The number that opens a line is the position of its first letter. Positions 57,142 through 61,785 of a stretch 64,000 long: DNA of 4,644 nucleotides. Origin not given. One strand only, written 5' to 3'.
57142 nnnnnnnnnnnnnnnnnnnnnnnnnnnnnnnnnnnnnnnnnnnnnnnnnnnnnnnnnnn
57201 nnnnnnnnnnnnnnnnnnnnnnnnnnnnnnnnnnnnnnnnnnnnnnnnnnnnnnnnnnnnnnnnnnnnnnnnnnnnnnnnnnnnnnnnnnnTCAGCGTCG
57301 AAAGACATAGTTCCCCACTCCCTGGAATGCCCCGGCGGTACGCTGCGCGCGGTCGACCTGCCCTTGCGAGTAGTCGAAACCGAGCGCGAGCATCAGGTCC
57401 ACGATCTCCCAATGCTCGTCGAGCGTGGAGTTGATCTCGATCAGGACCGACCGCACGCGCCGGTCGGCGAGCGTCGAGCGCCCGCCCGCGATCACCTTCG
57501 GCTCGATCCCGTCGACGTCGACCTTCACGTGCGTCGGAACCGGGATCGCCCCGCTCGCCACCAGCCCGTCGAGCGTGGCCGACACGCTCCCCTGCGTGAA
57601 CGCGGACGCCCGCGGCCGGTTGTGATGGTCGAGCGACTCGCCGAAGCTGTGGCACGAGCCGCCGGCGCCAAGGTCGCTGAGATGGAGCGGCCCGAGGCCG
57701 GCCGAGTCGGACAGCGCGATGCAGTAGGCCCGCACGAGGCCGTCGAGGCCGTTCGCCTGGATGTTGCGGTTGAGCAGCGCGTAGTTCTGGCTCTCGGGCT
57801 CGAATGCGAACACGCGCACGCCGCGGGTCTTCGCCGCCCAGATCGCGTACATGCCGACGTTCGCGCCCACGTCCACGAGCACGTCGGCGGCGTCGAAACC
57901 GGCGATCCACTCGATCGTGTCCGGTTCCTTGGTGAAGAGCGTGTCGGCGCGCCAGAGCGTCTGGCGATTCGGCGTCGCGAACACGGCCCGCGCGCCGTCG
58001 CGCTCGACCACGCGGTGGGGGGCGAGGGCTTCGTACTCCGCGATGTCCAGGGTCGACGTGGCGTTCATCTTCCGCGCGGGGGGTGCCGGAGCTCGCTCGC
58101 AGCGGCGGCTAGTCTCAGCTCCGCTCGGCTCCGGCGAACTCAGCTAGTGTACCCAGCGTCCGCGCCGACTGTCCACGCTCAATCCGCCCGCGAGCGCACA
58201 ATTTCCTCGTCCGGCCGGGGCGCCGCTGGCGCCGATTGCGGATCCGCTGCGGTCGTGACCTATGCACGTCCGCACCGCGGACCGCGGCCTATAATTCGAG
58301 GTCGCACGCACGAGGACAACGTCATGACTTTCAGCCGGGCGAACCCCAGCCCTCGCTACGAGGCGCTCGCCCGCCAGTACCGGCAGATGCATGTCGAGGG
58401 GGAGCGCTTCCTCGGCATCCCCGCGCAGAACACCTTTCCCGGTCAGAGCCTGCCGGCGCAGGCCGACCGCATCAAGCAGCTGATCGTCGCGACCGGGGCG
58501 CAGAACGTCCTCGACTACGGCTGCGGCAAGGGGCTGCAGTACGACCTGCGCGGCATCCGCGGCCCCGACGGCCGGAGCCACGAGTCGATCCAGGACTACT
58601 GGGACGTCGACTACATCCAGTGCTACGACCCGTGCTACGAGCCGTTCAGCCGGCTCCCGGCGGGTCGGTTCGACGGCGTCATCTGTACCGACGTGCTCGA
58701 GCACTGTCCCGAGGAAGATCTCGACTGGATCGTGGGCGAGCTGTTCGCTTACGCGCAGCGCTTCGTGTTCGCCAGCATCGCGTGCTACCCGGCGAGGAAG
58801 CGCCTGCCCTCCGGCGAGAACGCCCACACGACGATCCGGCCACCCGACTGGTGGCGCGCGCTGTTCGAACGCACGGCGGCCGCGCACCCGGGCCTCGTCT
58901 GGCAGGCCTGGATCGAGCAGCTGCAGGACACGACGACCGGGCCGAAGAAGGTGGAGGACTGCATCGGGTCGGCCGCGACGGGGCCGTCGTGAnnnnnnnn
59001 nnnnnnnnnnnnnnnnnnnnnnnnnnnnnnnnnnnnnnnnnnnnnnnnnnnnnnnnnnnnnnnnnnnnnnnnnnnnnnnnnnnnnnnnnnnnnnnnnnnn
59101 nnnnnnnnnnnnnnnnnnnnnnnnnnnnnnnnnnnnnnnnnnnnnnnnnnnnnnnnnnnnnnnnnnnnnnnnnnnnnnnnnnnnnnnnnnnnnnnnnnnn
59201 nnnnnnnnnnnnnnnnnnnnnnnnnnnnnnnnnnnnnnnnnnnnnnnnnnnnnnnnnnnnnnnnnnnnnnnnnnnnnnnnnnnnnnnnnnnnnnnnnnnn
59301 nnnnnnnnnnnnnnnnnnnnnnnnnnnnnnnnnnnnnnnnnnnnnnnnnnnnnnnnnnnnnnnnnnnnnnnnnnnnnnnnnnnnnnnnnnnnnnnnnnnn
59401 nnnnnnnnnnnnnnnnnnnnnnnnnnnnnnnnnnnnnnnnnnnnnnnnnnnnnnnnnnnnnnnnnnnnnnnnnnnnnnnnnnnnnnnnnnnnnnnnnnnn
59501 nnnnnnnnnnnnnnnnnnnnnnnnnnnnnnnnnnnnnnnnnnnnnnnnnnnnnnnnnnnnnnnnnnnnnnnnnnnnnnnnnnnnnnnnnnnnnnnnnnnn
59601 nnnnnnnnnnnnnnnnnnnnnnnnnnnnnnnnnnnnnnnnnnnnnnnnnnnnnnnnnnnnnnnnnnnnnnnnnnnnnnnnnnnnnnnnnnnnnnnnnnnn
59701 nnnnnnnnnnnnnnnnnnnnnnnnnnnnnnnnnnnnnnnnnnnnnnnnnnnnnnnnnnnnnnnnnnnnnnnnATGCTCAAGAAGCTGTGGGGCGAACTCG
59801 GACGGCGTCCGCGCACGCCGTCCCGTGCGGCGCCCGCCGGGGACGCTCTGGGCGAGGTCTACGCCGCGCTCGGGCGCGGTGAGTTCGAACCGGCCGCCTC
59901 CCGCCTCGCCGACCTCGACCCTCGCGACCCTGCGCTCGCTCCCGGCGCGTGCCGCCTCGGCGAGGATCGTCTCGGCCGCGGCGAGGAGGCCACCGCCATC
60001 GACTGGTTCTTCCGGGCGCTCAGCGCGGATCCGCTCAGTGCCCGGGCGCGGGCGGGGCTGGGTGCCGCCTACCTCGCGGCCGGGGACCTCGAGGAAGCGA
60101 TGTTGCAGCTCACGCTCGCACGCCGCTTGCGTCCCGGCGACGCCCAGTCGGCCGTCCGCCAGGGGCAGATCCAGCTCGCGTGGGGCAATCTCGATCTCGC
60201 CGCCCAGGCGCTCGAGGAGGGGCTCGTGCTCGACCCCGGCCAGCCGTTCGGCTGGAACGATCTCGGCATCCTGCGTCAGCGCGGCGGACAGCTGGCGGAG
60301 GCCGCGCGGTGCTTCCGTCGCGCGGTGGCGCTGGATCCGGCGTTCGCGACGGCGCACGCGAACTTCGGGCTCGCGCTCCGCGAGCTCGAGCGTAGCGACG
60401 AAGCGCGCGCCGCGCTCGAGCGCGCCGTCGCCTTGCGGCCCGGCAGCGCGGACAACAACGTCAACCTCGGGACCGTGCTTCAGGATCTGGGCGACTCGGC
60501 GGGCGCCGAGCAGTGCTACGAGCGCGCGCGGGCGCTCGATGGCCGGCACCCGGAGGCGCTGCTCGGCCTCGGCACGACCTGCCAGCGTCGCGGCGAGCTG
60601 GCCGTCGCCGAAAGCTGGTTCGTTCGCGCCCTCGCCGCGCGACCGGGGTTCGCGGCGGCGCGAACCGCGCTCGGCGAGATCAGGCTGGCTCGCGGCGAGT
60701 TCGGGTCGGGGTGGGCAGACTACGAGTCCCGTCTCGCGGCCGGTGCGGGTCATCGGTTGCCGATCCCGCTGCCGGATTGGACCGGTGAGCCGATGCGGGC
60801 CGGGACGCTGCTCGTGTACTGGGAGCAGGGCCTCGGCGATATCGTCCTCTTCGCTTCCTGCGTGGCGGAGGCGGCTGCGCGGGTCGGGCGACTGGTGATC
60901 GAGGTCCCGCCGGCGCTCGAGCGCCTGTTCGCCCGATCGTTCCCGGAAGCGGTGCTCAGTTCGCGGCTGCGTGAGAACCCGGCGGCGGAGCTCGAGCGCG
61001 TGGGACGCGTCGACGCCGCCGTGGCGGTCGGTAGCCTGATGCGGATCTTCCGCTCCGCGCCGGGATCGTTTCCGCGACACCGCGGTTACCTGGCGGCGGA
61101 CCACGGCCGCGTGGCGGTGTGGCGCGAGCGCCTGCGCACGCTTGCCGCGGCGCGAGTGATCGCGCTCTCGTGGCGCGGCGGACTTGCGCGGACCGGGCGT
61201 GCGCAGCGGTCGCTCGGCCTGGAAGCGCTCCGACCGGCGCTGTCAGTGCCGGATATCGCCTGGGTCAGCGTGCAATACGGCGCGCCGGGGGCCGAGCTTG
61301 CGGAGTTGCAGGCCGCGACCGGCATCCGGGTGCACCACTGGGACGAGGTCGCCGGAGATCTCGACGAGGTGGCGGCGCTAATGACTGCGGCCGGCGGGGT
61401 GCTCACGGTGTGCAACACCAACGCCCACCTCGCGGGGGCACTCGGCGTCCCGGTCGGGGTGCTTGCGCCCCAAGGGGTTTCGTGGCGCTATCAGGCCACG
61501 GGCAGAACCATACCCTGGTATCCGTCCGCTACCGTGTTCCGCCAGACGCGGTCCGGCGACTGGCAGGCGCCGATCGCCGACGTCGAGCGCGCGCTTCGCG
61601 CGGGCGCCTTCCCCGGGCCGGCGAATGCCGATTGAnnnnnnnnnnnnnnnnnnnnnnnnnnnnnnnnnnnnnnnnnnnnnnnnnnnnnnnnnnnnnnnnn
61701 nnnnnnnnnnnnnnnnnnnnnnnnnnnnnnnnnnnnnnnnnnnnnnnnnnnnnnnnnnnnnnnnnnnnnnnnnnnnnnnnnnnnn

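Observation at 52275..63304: Island of TPR-fused glycosyltransferases plus methyltransferases and an oxygenase, with no sugar-synthesis or export genes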

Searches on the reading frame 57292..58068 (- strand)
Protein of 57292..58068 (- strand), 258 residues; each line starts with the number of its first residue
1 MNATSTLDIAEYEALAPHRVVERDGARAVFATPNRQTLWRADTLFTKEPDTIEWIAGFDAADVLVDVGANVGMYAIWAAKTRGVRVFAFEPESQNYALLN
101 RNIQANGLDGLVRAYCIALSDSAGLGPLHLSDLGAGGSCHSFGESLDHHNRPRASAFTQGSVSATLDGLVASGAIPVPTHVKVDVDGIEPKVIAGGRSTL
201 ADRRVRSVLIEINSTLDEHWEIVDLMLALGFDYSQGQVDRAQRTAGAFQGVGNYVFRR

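Call 6: search_protein_families(library=pfam, proteins=[window:57292-58068:-], max_evalue=0.01)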
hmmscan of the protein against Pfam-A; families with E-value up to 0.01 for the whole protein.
window:57292-58068:- (258 aa): 2 families
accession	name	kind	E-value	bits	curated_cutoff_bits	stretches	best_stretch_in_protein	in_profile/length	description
PF05050.19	Methyltransf_21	-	3.3e-12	47.3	22.7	1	66-233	1-173/173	Methyltransferase FkbM domain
PF02475.24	TRM5-TYW2_MTfase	-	0.00024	21.5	28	1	60-115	36-92/164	TRM5/TYW2 methyltransferase domain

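Call 20: search_protein_families(library=ncbifam, proteins=[window:57292-58068:-], max_evalue=1)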
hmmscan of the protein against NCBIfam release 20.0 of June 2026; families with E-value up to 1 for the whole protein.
window:57292-58068:- (258 aa): 7 families
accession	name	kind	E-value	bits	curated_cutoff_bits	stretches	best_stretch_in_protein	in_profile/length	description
TIGR01444.1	fkbM_fam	subfamily_domain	5e-26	91.9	37.7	1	63-212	1-142/143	FkbM family methyltransferase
TIGR02469.1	CbiT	equivalog_domain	0.00028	21.1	78.3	1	60-109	19-69/124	precorrin-6Y C5,15-methyltransferase (decarboxylating) subunit CbiT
NF047823.1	tRNAwyosTaw2Pyroc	equivalog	0.0098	15.3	550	1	61-119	126-184/277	tRNA(Phe) (4-demethylwyosine(37)-C(7)) aminocarboxypropyltransferase Taw2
NF047824.1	tRNAwyosineTaw2Meth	equivalog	0.02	14.6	350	1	60-112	93-146/245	tRNA(Phe) (4-demethylwyosine(37)-C(7)) aminocarboxypropyltransferase Taw2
NF040703.1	cyclopro_CfaB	exception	0.054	12.3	650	1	60-113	159-212/393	C17 cyclopropane fatty acid synthase CfaB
NF006138.0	PRK08287.1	equivalog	0.11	12.3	210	1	59-109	30-81/189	decarboxylating cobalt-precorrin-6B (C(15))-methyltransferase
NF047732.1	tRNAMtaseTrm5bMeth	equivalog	0.11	11.4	500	1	60-109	198-245/337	tRNA (guanine(37)-N1)-methyltransferase Trm5b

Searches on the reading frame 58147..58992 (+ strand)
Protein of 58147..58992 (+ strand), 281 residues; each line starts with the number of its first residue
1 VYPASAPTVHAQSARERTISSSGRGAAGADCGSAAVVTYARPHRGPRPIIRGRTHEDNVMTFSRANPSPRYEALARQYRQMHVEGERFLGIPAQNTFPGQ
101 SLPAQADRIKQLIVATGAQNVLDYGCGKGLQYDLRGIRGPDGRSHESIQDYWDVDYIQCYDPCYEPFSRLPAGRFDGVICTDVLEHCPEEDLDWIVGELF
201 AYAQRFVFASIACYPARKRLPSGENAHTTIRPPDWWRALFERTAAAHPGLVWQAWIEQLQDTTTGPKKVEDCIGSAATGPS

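Call 6: search_protein_families(library=pfam, proteins=[window:58147-58992:+], max_evalue=0.01)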
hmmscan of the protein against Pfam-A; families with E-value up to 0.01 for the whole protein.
window:58147-58992:+ (281 aa): 2 families
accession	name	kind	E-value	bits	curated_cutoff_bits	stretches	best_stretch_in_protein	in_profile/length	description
PF13489.12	Methyltransf_23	-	0.00018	21.8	27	1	119-188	24-95/164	Methyltransferase domain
PF13649.12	Methyltransf_25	-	0.0077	17.3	27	0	170-200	60-90/97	Methyltransferase domain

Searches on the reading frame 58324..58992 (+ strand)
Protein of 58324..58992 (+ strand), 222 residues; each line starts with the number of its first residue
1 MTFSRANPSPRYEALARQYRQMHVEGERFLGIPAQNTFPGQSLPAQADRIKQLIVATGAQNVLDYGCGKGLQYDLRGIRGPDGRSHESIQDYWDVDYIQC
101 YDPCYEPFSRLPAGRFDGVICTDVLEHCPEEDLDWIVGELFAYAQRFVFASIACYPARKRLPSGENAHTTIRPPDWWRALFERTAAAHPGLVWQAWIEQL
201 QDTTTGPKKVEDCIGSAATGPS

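Call 20: search_protein_families(library=ncbifam, proteins=[window:58324-58992:+], max_evalue=1)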
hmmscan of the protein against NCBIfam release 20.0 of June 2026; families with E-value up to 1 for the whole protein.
window:58324-58992:+ (222 aa): 3 families
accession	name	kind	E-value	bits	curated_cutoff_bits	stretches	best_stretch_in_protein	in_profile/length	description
TIGR02021.1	BchM-ChlM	equivalog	0.00036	20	158.9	1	113-153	116-156/218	magnesium protoporphyrin IX methyltransferase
TIGR01983.1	UbiG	equivalog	0.1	11.9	102.95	0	107-130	108-131/228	bifunctional 2-polyprenyl-6-hydroxyphenol methylase/3-demethylubiquinol 3-O-methyltransferase UbiG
NF040539.1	AST_met_ArsM_2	exception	0.23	11.2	240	1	45-70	43-68/262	putative arsinothricin biosynthesis methyltransferase ArsM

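Call 82: search_protein_families(library=pfam, proteins=[window:58324-58992:+], max_evalue=10)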
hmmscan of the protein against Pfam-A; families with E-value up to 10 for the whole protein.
window:58324-58992:+ (222 aa): 5 families
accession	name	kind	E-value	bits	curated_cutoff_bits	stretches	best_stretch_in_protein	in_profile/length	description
PF13489.12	Methyltransf_23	-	0.00012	22.3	27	1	60-132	24-96/164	Methyltransferase domain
PF13649.12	Methyltransf_25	-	0.0043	18.1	27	1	111-141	60-90/97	Methyltransferase domain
PF08241.18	Methyltransf_11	-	0.048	14.8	21.2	1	111-133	56-76/95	Methyltransferase domain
PF13847.12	Methyltransf_31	-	0.16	12.1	27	1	59-70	4-15/145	Methyltransferase domain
PF08242.18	Methyltransf_12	-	0.27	12.4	30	1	106-137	57-85/98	Methyltransferase domain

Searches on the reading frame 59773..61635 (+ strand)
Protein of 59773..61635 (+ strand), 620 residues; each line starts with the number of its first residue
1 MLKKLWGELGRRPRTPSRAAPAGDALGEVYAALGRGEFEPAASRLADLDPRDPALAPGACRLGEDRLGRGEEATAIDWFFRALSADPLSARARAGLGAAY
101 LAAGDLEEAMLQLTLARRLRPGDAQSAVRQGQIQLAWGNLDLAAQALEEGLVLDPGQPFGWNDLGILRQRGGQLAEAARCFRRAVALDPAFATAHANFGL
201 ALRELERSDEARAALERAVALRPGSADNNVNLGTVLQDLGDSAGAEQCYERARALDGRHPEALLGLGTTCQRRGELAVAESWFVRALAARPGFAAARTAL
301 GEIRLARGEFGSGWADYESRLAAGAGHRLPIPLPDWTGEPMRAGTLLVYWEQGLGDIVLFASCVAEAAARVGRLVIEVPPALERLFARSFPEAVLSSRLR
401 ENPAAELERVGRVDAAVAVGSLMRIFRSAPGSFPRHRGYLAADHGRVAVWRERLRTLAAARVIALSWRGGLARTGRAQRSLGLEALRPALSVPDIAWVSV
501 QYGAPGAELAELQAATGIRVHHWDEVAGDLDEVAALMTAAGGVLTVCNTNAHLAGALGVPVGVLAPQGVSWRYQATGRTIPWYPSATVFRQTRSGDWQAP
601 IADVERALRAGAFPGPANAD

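Call 6: search_protein_families(library=pfam, proteins=[window:59773-61635:+], max_evalue=0.01)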
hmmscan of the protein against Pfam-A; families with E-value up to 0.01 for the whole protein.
window:59773-61635:+ (620 aa): 16 families
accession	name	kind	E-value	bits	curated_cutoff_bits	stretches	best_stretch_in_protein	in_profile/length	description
PF07719.23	TPR_2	-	1.2e-24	84.8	27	2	159-190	2-33/34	Tetratricopeptide repeat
PF00515.34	TPR_1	-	1.8e-24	84.9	27.8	1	160-190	3-33/34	Tetratricopeptide repeat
PF13431.12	TPR_17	-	1.1e-23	81.9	24.4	1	180-213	1-34/34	Tetratricopeptide repeat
PF13181.12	TPR_8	-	3e-19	67.9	25.7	1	193-223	2-32/34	Tetratricopeptide repeat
PF13414.12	TPR_11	-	3.5e-18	65.4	26.8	2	171-202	7-38/42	TPR repeat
PF13424.12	TPR_12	-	5e-15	55.9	30.1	2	229-290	6-75/77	Tetratricopeptide repeat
PF13428.12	TPR_14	-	7.9e-15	54.3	23.5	0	260-303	1-44/44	Tetratricopeptide repeat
PF13432.12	TPR_16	-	1.5e-14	54.5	32.7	3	163-226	2-65/65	Tetratricopeptide repeat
PF14559.12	TPR_19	-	1.7e-13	51.1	25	4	73-125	8-60/68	Tetratricopeptide repeat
PF13371.12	TPR_9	-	1.1e-07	32.1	35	2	141-195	12-66/73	Tetratricopeptide repeat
PF13176.12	TPR_7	-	1.1e-07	31.9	27.9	0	262-291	1-30/36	Tetratricopeptide repeat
PF23914.1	TPR_CcmH_CycH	-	2.2e-06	28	42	0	204-281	62-142/158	Cytochrome c-type biogenesis protein H TPR domain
PF13374.12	TPR_10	-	7.8e-06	26.2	27.5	0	231-254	7-30/42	Tetratricopeptide repeat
PF13174.12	TPR_6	-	0.00047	21.1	26.3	0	199-225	7-33/33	Tetratricopeptide repeat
PF12895.13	ANAPC3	-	0.001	19.8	27.2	0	73-149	6-81/82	Anaphase-promoting complex, cyclosome, subunit 3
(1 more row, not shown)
